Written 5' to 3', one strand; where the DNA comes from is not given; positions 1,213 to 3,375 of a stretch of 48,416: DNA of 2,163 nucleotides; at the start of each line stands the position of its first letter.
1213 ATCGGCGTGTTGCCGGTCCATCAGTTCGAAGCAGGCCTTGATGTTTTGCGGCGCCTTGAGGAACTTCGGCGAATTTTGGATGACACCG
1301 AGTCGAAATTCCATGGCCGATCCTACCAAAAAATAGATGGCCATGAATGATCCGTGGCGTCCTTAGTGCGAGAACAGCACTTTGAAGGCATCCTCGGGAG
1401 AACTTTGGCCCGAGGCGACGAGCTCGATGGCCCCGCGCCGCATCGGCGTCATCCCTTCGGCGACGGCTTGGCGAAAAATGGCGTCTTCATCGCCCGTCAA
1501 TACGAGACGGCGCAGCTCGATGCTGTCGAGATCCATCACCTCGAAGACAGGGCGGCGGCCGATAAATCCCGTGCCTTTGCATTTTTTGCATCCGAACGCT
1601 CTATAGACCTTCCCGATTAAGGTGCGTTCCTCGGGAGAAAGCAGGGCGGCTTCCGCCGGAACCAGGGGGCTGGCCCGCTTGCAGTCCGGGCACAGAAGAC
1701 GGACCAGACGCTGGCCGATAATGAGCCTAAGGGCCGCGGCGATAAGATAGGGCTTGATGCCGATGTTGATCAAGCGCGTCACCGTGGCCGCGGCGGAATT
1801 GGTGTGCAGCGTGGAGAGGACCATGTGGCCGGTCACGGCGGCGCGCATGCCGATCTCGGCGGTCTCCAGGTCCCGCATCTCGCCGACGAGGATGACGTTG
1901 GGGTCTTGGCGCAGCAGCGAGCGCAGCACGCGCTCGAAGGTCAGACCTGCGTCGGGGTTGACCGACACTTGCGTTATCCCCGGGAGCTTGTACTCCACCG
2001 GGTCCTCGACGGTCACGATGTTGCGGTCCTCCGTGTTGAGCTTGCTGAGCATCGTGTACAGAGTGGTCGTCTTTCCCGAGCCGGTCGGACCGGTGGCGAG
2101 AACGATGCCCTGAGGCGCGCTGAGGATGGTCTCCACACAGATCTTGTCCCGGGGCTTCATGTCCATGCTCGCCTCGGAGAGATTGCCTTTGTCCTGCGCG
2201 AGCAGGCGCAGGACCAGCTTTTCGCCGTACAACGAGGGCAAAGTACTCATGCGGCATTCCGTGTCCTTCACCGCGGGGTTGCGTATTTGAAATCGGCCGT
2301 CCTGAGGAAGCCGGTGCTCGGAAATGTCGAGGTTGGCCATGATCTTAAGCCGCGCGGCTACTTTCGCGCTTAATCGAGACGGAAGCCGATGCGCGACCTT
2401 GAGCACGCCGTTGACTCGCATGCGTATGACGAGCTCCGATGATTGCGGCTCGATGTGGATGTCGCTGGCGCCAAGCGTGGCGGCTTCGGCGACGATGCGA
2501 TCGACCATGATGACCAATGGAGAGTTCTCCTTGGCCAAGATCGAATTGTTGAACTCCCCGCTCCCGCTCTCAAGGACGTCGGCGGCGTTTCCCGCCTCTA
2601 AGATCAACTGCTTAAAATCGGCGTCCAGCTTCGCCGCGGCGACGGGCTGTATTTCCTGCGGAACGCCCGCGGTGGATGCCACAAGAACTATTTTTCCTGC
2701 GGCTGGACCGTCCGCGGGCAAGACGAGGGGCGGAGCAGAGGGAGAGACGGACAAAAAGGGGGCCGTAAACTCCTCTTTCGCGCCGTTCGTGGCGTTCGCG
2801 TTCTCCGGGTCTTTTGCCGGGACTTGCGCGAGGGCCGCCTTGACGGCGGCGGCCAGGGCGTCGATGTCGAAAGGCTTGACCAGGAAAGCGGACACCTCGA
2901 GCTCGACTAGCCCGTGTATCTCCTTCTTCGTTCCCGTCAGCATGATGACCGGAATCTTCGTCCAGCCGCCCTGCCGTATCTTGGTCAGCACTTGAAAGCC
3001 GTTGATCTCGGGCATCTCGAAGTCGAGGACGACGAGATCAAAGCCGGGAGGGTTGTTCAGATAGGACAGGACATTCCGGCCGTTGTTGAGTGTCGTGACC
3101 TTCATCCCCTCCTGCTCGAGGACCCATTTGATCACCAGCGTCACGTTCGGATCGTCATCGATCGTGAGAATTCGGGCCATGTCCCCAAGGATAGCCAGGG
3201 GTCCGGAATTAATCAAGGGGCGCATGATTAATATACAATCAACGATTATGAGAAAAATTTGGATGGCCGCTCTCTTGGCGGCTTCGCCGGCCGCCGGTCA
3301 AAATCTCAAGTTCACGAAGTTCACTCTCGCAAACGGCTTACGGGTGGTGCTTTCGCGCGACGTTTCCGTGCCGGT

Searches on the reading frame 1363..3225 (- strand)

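Call 61: search_protein_families(library=pfam, proteins=[window:1363-3225:-], max_evalue=0.00001)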
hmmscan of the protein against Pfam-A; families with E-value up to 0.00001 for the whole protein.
window:1363-3225:- (620 aa): 2 families
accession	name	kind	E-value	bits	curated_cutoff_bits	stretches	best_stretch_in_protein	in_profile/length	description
PF00437.27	T2SSE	-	9.4e-121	403.4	24.9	1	232-612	3-367/370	Type II/IV secretion system protein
PF00072.30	Response_reg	-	5.1e-23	81.8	30.2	1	19-129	1-111/111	Response regulator receiver domain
